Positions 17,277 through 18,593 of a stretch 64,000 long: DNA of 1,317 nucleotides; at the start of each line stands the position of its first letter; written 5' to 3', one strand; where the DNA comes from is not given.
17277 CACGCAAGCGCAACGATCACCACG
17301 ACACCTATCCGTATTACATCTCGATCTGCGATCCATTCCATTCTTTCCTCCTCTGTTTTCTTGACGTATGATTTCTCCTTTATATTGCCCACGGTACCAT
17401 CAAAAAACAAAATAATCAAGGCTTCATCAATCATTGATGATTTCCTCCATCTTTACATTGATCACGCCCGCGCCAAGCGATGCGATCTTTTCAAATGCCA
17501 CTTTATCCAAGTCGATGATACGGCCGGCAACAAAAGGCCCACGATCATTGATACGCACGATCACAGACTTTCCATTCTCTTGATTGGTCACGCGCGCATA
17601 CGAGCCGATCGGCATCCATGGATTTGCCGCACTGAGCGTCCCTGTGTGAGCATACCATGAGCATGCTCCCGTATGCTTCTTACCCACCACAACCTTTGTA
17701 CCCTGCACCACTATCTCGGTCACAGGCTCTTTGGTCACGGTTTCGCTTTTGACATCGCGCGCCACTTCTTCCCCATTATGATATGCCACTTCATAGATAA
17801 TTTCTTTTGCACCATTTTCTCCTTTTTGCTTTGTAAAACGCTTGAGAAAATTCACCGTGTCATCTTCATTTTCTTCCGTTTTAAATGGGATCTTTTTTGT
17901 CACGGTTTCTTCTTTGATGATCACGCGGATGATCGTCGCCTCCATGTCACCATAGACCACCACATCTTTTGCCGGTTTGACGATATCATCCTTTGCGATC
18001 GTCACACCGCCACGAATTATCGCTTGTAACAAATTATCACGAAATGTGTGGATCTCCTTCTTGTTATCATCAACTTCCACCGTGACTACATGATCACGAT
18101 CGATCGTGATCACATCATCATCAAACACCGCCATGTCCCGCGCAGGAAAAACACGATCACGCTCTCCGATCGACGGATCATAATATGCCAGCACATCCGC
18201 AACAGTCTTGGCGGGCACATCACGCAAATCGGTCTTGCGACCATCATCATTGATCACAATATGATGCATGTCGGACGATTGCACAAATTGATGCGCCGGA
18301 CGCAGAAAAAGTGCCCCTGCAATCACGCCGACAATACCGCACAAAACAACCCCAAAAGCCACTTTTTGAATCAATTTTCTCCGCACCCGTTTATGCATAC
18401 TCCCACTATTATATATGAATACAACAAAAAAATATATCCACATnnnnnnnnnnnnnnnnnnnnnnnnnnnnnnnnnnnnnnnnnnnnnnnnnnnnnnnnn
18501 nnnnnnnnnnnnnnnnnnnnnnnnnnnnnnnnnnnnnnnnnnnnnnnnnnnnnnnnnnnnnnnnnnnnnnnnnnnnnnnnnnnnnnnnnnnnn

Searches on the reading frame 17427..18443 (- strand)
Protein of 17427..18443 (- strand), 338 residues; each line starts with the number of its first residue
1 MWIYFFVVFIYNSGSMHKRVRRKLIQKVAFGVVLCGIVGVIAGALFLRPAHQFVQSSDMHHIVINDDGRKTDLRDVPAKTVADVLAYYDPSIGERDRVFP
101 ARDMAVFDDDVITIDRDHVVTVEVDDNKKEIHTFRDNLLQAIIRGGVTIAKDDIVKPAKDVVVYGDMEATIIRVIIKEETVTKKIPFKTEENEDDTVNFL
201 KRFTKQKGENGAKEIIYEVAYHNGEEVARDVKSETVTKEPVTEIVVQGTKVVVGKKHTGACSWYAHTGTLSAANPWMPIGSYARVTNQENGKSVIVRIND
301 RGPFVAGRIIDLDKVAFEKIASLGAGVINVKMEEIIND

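Call 46: search_protein_families(library=pfam, proteins=[window:17427-18443:-], max_evalue=0.001)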
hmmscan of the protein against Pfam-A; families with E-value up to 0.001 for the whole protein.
window:17427-18443:- (338 aa): 4 families
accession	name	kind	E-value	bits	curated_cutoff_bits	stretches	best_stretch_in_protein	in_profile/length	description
PF07501.17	G5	-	4.9e-19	68.8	23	1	177-250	2-75/75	G5 domain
PF03330.24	DPBB_1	-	3.9e-17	62.7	28.8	1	268-331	22-82/83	Lytic transglycolase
PF03990.20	DUF348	-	2.3e-12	46.8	24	2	62-103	1-41/41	G5-linked-Ubiquitin-like domain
PF00967.23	Barwin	-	0.00025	21.4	21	1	277-332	58-110/119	Barwin family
